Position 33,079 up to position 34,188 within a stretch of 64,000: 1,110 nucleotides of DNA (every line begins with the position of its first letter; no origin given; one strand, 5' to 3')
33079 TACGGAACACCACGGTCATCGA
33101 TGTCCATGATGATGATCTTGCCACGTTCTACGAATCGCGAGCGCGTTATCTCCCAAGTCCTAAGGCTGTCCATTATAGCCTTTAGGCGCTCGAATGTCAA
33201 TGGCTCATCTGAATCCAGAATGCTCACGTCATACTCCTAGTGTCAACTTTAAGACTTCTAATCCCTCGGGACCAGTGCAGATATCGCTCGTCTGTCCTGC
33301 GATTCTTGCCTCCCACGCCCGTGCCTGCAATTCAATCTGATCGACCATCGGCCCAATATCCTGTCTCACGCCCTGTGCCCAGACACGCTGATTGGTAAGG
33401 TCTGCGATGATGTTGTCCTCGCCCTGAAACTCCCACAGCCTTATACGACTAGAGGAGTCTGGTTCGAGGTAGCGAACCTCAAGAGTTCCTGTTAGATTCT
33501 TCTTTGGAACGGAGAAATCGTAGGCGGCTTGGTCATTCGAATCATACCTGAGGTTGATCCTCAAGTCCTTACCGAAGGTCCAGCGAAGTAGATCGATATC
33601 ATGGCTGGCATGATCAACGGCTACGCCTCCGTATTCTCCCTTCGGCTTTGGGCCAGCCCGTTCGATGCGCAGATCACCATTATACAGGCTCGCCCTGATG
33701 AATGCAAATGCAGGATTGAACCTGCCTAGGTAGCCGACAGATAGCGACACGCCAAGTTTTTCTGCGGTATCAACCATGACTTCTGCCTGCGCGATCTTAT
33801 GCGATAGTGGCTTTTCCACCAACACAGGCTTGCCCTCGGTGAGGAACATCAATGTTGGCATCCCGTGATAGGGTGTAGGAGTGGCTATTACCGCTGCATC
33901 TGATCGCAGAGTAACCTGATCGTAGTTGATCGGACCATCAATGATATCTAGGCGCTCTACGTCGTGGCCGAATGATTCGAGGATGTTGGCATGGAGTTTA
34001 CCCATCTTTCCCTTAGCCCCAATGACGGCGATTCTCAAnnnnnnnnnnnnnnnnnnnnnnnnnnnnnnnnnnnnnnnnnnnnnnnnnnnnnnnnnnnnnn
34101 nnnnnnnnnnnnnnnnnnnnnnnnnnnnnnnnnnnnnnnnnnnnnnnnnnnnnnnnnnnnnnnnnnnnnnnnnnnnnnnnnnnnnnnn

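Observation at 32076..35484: A sugar-modification cluster lies directly downstream of the lysis cassette: hexapeptide N-acyltransferase, GT2, Gfo/Idh/MocA oxidoreductase and a nearby HAD phosphatase.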

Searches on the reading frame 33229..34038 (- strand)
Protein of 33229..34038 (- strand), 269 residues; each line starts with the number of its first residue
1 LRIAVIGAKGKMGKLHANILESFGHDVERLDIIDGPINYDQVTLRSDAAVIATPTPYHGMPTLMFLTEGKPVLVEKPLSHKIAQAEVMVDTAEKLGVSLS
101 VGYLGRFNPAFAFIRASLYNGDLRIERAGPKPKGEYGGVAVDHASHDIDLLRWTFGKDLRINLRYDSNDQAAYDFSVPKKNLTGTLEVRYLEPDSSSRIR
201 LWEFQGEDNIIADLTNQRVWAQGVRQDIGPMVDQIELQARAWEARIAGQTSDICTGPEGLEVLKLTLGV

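Call 3: search_protein_families(library=pfam, proteins=[window:33229-34038:-], max_evalue=0.01)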
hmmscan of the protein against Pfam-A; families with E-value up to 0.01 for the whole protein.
window:33229-34038:- (269 aa): 3 families
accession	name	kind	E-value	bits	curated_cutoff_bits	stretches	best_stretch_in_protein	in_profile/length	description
PF01408.29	GFO_IDH_MocA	-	5.1e-14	53.4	24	1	42-103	57-120/120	Oxidoreductase family, NAD-binding Rossmann fold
PF02894.22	GFO_IDH_MocA_C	-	0.00019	21.8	22.9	1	135-171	38-74/218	Oxidoreductase family, C-terminal alpha/beta domain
PF22725.1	GFO_IDH_MocA_C3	-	0.00062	20.2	27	1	134-158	41-64/124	GFO/IDH/MocA C-terminal domain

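Call 4: search_protein_families(library=phrogs, proteins=[window:33229-34038:-], max_evalue=0.001)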
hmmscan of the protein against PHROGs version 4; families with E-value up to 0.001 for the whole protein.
window:33229-34038:- (269 aa): 0 families

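Call 9: search_protein_families(library=ncbifam, proteins=[window:33229-34038:-], max_evalue=0.01)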
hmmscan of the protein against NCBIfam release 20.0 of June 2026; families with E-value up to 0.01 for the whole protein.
window:33229-34038:- (269 aa): 9 families
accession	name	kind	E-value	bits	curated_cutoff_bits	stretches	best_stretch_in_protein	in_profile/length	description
NF040723.1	UDP-GlcNAcDh_Arch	equivalog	9.4e-22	77.9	450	1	46-200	61-227/302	UDP-N-acetylglucosamine 3-dehydrogenase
TIGR04380.1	myo_inos_iolG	equivalog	4.7e-16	58.6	355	1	46-158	65-188/330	inositol 2-dehydrogenase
NF058561.1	BT_2158_fam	equivalog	8e-08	31.3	750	1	39-112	90-163/487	glycoside 3-dehydrogenase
NF041392.1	XylDh_Gfo6_Halo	equivalog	8.3e-08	31.4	350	1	45-121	82-158/350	D-xylose 1-dehydrogenase Gfo6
NF052679.1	InsChiInosDhIolG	equivalog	1.1e-05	24.7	540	1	47-159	68-189/343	bifunctional inositol 2-dehydrogenase/D-chiro-inositol 1-dehydrogenase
NF052479.1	LevoglcsnDh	equivalog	3e-05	22.9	650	1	49-122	77-150/386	levoglucosan dehydrogenase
NF008607.0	PRK11579.1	subfamily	0.00016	20.8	330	1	47-123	66-142/346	oxidoreductase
NF007574.0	PRK10206.1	equivalog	0.0017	17.5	352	1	57-122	77-142/345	oxidoreductase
NF006409.0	PRK08655.1-3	equivalog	0.0034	17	310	1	1-28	1-28/290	prephenate dehydrogenase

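Call 11: find_encoding_contigs(protein=window:33229-34038:-, flank=10000, max_places=6)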
Protein window:33229-34038:- (269 aa): 1 contig read that carries it; 1 place shown.
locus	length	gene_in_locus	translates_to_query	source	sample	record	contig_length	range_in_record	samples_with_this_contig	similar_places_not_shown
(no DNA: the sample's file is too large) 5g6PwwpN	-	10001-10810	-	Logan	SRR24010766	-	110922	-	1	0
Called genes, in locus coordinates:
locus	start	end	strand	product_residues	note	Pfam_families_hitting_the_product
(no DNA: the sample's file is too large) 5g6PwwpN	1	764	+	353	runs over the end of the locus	PF00712:DNA_pol3_beta (faint)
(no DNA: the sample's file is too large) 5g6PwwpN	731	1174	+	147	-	-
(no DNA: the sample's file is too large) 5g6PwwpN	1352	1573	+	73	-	-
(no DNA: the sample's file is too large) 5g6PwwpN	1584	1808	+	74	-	-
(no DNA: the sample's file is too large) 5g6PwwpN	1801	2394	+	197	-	-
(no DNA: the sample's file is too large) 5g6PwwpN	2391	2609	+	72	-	-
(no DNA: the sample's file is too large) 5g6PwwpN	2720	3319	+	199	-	-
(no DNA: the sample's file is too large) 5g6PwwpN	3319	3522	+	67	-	-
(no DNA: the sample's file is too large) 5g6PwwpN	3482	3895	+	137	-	PF03819:MazG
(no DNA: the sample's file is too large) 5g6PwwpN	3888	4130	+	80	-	-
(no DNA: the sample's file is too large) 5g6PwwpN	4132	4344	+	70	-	-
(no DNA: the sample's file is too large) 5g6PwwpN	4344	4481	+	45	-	-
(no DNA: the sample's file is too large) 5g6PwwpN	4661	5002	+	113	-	-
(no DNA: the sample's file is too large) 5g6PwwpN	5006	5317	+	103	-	-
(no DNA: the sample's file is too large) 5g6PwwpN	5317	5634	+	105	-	-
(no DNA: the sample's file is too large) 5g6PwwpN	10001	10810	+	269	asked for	PF01408:GFO_IDH_MocA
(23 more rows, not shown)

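Call 31: search_solved_structures(query=window:33229-34038:-, max_evalue=0.001, show_alignments=2)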
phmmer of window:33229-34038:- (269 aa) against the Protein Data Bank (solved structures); distinct sequences matched with E-value up to 0.001: 31.
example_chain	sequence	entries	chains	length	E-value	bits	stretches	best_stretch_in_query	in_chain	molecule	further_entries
3c1a_A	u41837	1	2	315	7.2e-11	45.5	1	47-158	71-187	Putative oxidoreductase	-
9m3d_B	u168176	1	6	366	1.3e-08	38.1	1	37-114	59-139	DgpA1 from W974-1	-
8w9s_A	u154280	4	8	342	3.3e-08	36.8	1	46-167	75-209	NADH-dependent dihydrogenase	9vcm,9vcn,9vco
7bvj_A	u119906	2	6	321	1e-07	35.2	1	40-154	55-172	Oxidoreductase, NAD-binding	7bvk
3cea_A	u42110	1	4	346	2e-07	34.3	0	43-123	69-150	Myo-inositol 2-dehydrogenase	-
9azo_A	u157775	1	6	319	5.9e-07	32.7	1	46-127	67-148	PmdC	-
7xr9_A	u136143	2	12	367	6.6e-07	32.6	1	49-123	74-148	DgpA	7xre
3ezy_A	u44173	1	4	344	2.5e-06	30.7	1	47-159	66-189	Dehydrogenase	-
7wzd_A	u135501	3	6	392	3.3e-06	30.2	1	47-156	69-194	4,5-dihydroxyphthalate dehydrogenase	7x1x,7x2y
4hkt_A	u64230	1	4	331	3.8e-06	30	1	43-158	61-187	Inositol 2-dehydrogenase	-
2o48_X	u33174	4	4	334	1e-05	28.6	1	46-128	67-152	Dimeric dihydrodiol dehydrogenase | Trans-1,2-dihydrobenzene-1,2-diol dehydrogenase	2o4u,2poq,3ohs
4fb5_A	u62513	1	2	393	1.9e-05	27.8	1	47-121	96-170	Probable oxidoreductase protein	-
8tdh_A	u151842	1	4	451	2.4e-05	27.4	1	39-123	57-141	Predicted dehydrogenases and related proteins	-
1tlt_A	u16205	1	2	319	2.5e-05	27.4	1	45-221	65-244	PUTATIVE OXIDOREDUCTASE (VIRULENCE FACTOR mviM HOMOLOG)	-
8tdf_A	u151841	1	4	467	2.6e-05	27.3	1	39-123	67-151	Dehydrogenase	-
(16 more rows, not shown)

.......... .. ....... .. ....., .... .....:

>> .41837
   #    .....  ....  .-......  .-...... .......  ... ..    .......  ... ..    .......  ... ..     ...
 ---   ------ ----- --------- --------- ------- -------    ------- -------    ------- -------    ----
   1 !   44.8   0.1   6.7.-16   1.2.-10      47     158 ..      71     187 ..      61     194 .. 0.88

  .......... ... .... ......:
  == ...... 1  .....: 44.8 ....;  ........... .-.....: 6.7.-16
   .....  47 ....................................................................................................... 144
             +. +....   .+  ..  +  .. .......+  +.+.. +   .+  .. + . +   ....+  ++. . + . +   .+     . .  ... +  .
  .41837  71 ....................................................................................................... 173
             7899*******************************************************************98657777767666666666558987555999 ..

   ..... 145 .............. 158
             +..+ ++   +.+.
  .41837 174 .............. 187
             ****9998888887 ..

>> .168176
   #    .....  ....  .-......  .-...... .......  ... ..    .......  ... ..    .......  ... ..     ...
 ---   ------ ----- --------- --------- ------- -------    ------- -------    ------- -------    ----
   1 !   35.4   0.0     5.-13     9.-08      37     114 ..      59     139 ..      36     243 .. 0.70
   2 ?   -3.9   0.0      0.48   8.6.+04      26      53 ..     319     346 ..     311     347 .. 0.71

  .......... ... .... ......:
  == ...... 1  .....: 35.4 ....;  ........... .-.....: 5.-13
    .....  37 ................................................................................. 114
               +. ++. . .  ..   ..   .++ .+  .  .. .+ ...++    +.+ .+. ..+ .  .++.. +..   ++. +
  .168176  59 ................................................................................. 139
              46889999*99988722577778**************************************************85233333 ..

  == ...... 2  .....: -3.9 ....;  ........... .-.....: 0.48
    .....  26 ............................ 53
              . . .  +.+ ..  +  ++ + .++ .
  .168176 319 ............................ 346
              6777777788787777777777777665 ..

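Call 46: find_homologous_proteins(query=window:33229-34038:-, max_evalue=0.001)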
Query window:33229-34038:- (269 aa): 4838 proteins with E <= 0.001 among 6175 candidates; the best 120 are listed.
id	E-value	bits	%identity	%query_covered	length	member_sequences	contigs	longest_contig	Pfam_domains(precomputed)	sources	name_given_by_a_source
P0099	7.3e-177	605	100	100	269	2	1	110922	PF01408.29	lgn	-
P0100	2.2e-45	174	40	98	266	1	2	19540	PF01408.29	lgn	-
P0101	3.8e-40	156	39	89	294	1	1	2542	PF01408.29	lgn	-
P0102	2.4e-29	121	34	99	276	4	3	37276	PF01408.29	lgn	-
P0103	5.2e-26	110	31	99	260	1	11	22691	PF01408.29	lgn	-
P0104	3.0e-25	108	33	90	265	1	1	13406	PF01408.29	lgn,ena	-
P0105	3.9e-20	91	29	100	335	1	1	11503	PF01408.29,PF22725.2,PF02894.23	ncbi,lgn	-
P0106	9.2e-17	80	41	56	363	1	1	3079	PF01408.29,PF22725.2,PF02894.23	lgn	-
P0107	1.2e-16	79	37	56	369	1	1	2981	PF01408.29,PF22725.2,PF02894.23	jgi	jgi:predicted dehydrogenase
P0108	1.3e-16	79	30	83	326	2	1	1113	PF01408.29,PF22725.2,PF02894.23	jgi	jgi:UDP-N-acetylglucosamine 3-dehydrogenase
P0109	1.3e-16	79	37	56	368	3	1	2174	PF01408.29,PF22725.2,PF02894.23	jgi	-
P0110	1.6e-16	79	37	56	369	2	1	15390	PF01408.29,PF22725.2,PF02894.23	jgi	jgi:predicted dehydrogenase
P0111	1.6e-16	79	33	77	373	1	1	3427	PF01408.29,PF22725.2,PF02894.23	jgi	jgi:predicted dehydrogenase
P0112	1.8e-16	79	37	56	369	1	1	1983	PF01408.29,PF22725.2,PF02894.23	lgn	-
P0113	2.2e-16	78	27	99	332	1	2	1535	PF02629.26,PF01408.29,PF22725.2,PF02894.23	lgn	-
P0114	5.5e-16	77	27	99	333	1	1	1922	PF02629.26,PF01408.29,PF22725.2,PF02894.23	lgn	-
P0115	6.6e-16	77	35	59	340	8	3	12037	PF01408.29,PF22725.2,PF02894.23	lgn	-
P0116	6.9e-16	77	36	56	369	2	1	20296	PF01408.29,PF22725.2,PF02894.23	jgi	jgi:predicted dehydrogenase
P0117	7.6e-16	77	28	85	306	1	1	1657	PF01408.29,PF22725.2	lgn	-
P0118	1.2e-15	76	29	81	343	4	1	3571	PF01408.29,PF22725.2,PF02894.23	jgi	-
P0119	1.8e-15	75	37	56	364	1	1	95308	PF01408.29,PF22725.2,PF02894.23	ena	-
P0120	3.1e-15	75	26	100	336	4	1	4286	PF01408.29,PF22725.2,PF02894.23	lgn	-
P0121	3.3e-15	75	30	81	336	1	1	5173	PF01408.29,PF22725.2,PF02894.23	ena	-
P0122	3.6e-15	74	33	77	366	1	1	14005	PF01408.29,PF22725.2,PF02894.23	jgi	jgi:predicted dehydrogenase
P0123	4.2e-15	74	32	84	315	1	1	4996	PF01408.29,PF22725.2,PF02894.23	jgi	jgi:predicted dehydrogenase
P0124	4.3e-15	74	32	84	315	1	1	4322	PF01408.29,PF22725.2,PF02894.23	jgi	jgi:predicted dehydrogenase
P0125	4.3e-15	74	41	41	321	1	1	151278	PF01408.29,PF22725.2,PF02894.23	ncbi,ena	-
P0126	4.4e-15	74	33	80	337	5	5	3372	PF01408.29,PF22725.2,PF02894.23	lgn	-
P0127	4.6e-15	74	36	59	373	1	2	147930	PF01408.29,PF22725.2,PF02894.23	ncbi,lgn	-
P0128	5.1e-15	74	36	56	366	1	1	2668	PF01408.29,PF22725.2,PF02894.23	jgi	jgi:predicted dehydrogenase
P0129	5.5e-15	74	37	56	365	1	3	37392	PF01408.29,PF22725.2,PF02894.23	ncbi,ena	-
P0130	6.1e-15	74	36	56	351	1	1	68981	PF01408.29,PF22725.2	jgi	jgi:predicted dehydrogenase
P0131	7.3e-15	73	36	59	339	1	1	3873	PF01408.29,PF22725.2,PF02894.23,PF03447.23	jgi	jgi:predicted dehydrogenase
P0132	8.4e-15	73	34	59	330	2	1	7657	PF01408.29,PF22725.2,PF02894.23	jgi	jgi:predicted dehydrogenase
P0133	1.5e-14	72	33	59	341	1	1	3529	PF01408.29,PF22725.2,PF02894.23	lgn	-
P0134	1.5e-14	72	32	59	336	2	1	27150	PF01408.29,PF22725.2,PF02894.23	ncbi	-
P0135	1.6e-14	72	34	56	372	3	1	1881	PF01408.29,PF22725.2,PF02894.23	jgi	jgi:predicted dehydrogenase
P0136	1.7e-14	72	35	59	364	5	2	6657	PF01408.29,PF22725.2,PF02894.23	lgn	-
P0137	1.8e-14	72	34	59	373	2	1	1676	PF01408.29,PF22725.2,PF02894.23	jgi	jgi:predicted dehydrogenase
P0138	2.0e-14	72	30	81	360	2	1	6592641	PF01408.29,PF22725.2,PF02894.23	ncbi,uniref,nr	ncbi:Gfo/Idh/MocA family oxidoreductase [Telmatocola sphagniphila]|uniref:Gfo/Idh/MocA family oxidor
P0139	2.1e-14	72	30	99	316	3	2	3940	PF01408.29,PF22725.2,PF02894.23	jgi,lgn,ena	jgi:UDP-N-acetylglucosamine 3-dehydrogenase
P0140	2.1e-14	72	37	56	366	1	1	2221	PF01408.29,PF22725.2,PF02894.23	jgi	jgi:predicted dehydrogenase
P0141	2.1e-14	72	36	56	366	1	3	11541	PF01408.29,PF22725.2,PF02894.23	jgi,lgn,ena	-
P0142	2.2e-14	72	34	56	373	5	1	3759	PF01408.29,PF22725.2,PF02894.23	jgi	jgi:predicted dehydrogenase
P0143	2.3e-14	72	41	42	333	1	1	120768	PF01408.29,PF22725.2,PF02894.23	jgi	jgi:UDP-N-acetylglucosamine 3-dehydrogenase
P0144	2.3e-14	72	39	56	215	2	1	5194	PF01408.29,PF22725.2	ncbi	ncbi:MAG: Gfo/Idh/MocA family oxidoreductase, partial [Pirellulales bacterium]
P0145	2.4e-14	72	28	100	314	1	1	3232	PF01408.29,PF22725.2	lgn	-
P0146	2.9e-14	71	43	40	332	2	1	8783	PF01408.29,PF22725.2,PF02894.23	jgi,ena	-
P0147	3.1e-14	71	37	59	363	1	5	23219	PF01408.29,PF22725.2,PF02894.23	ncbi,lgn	-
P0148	3.7e-14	71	43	41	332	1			PF01408.29,PF22725.2,PF02894.23,PF03447.23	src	-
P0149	3.8e-14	71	30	99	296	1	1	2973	PF01408.29,PF22725.2,PF02894.23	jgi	jgi:UDP-N-acetylglucosamine 3-dehydrogenase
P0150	4.2e-14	71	32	78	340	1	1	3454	PF01408.29,PF22725.2,PF02894.23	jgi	jgi:UDP-N-acetylglucosamine 3-dehydrogenase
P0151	4.3e-14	71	30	86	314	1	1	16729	PF01408.29,PF22725.2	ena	-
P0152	4.3e-14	71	28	99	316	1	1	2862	PF01408.29,PF22725.2,PF02894.23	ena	-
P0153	4.4e-14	71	32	77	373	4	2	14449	PF01408.29,PF22725.2,PF02894.23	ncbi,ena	-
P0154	4.4e-14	71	37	57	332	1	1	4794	PF01408.29,PF22725.2,PF02894.23,PF03447.23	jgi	-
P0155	4.7e-14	71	32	85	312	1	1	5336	PF01408.29,PF22725.2,PF02894.23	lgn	-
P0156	4.9e-14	71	30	88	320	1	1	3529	PF01408.29,PF22725.2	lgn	-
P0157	5.1e-14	71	33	56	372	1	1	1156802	PF01408.29,PF22725.2,PF02894.23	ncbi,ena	-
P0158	5.5e-14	71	38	56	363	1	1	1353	PF01408.29,PF22725.2,PF02894.23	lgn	-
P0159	5.5e-14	71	34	59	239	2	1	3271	PF01408.29,PF22725.2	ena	-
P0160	5.9e-14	71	41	56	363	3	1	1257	PF01408.29,PF22725.2,PF02894.23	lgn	-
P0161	6.6e-14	70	30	86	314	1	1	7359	PF01408.29,PF22725.2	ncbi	-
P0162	7.4e-14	70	36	59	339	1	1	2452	PF01408.29,PF22725.2,PF02894.23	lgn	-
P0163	7.5e-14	70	36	56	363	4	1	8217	PF01408.29,PF22725.2,PF02894.23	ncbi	-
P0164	7.6e-14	70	34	59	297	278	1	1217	PF01408.29,PF22725.2,PF02894.23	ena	-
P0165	8.3e-14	70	36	55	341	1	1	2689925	PF01408.29,PF22725.2,PF02894.23,PF03447.23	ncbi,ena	-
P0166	9.0e-14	70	32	77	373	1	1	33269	PF01408.29,PF22725.2,PF02894.23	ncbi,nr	ncbi:MAG: Gfo/Idh/MocA family oxidoreductase [Planctomycetia bacterium]|nr:Gfo/Idh/MocA family oxido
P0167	9.5e-14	70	34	59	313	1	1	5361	PF01408.29,PF22725.2,PF02894.23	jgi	jgi:predicted dehydrogenase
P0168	1.0e-13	70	32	77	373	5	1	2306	PF01408.29,PF22725.2,PF02894.23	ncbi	-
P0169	1.1e-13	70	39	56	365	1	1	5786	PF01408.29,PF22725.2,PF02894.23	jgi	jgi:predicted dehydrogenase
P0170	1.1e-13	70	38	56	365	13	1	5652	PF01408.29,PF22725.2,PF02894.23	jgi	jgi:predicted dehydrogenase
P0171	1.2e-13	70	38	44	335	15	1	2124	PF01408.29,PF22725.2,PF02894.23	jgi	jgi:UDP-N-acetylglucosamine 3-dehydrogenase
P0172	1.2e-13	70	36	59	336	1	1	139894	PF01408.29,PF22725.2,PF02894.23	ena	-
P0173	1.2e-13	70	36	56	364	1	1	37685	PF01408.29,PF22725.2,PF02894.23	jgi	-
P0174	1.2e-13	70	37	56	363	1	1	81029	PF01408.29,PF22725.2,PF02894.23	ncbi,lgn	-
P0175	1.2e-13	69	33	59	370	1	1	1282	PF01408.29,PF22725.2,PF02894.23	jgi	jgi:predicted dehydrogenase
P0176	1.3e-13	69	35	57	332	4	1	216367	PF01408.29,PF22725.2,PF02894.23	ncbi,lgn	-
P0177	1.3e-13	69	36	56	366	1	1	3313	PF01408.29,PF22725.2,PF02894.23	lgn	-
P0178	1.3e-13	69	31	84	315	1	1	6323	PF01408.29,PF22725.2,PF02894.23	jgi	jgi:predicted dehydrogenase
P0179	1.4e-13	69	35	59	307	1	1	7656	PF01408.29,PF22725.2,PF02894.23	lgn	-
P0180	1.4e-13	69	26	98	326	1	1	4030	PF01408.29,PF22725.2,PF02894.23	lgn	-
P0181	1.4e-13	69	39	42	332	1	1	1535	PF01408.29,PF22725.2,PF02894.23,PF03447.23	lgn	-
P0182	1.4e-13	69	32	77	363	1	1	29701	PF01408.29,PF22725.2,PF02894.23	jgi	jgi:predicted dehydrogenase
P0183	1.5e-13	69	38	56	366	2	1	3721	PF01408.29,PF22725.2,PF02894.23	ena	-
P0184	1.5e-13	69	32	84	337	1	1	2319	PF01408.29,PF22725.2,PF02894.23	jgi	jgi:predicted dehydrogenase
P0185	1.5e-13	69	37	56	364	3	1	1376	PF01408.29,PF22725.2,PF02894.23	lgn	-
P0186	1.5e-13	69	33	81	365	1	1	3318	PF01408.29,PF22725.2,PF02894.23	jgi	jgi:predicted dehydrogenase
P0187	1.6e-13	69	31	83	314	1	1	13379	PF01408.29,PF22725.2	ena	-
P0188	1.6e-13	69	33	84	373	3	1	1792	PF01408.29,PF22725.2,PF02894.23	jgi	jgi:predicted dehydrogenase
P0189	1.6e-13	69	36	57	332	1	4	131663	PF01408.29,PF22725.2,PF02894.23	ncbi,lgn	-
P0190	1.8e-13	69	36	56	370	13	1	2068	PF01408.29,PF22725.2,PF02894.23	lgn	-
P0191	1.9e-13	69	38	56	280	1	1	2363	PF01408.29,PF22725.2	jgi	jgi:predicted dehydrogenase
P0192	1.9e-13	69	34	59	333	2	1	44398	PF01408.29,PF22725.2,PF02894.23,PF03447.23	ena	-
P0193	1.9e-13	69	29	99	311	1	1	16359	PF01408.29,PF22725.2,PF02894.23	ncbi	-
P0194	2.0e-13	69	31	77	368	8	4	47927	PF01408.29,PF22725.2,PF02894.23,PF03807.24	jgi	jgi:predicted dehydrogenase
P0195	2.2e-13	69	38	56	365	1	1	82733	PF01408.29,PF22725.2,PF02894.23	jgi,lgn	jgi:predicted dehydrogenase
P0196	2.3e-13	69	34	77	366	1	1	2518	PF01408.29,PF22725.2,PF02894.23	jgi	jgi:predicted dehydrogenase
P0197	2.3e-13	69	27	99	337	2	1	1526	PF01408.29,PF22725.2,PF02894.23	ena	-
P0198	2.4e-13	68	31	82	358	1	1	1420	PF01408.29,PF22725.2,PF02894.23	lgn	-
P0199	2.4e-13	68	38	43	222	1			PF01408.29,PF22725.2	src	-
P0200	2.6e-13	68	29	98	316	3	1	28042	PF01408.29,PF22725.2,PF02894.23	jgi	jgi:UDP-N-acetylglucosamine 3-dehydrogenase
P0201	2.9e-13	68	32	80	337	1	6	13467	PF01408.29,PF22725.2,PF02894.23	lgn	-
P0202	3.5e-13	68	31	84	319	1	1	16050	PF01408.29,PF22725.2,PF02894.23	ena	-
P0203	3.5e-13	68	26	100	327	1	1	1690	PF01408.29,PF22725.2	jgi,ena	-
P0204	3.7e-13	68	30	87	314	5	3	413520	PF01408.29,PF22725.2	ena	-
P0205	3.8e-13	68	37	42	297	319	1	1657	PF01408.29,PF22725.2,PF02894.23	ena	-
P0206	3.8e-13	68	34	56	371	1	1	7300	PF01408.29,PF22725.2,PF02894.23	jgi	jgi:predicted dehydrogenase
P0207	3.9e-13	68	34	59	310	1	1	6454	PF01408.29,PF22725.2,PF02894.23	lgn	-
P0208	3.9e-13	68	35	56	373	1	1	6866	PF01408.29,PF22725.2,PF02894.23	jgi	jgi:predicted dehydrogenase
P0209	4.0e-13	68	35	56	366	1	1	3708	PF01408.29,PF22725.2,PF02894.23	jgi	jgi:predicted dehydrogenase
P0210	4.0e-13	68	35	56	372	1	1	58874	PF01408.29,PF22725.2,PF02894.23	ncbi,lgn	-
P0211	4.1e-13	68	38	56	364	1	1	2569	PF01408.29,PF22725.2,PF02894.23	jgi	jgi:predicted dehydrogenase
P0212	4.1e-13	68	34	59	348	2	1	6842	PF01408.29,PF22725.2,PF02894.23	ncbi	-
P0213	4.2e-13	68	34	60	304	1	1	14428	PF01408.29,PF22725.2,PF02894.23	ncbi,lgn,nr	ncbi:MAG: Gfo/Idh/MocA family oxidoreductase [Candidatus Aminicenantes bacterium]|nr:Gfo/Idh/MocA fa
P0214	4.4e-13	68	37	59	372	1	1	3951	PF01408.29,PF22725.2,PF02894.23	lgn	-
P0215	4.4e-13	68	28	99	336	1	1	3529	PF01408.29,PF22725.2,PF02894.23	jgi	jgi:UDP-N-acetylglucosamine 3-dehydrogenase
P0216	4.5e-13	68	39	42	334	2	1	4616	PF01408.29,PF22725.2,PF02894.23,PF03447.23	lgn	-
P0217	4.6e-13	68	37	59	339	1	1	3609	PF01408.29,PF22725.2,PF02894.23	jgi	jgi:predicted dehydrogenase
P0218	4.6e-13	68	37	59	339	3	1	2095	PF01408.29,PF22725.2,PF02894.23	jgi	jgi:predicted dehydrogenase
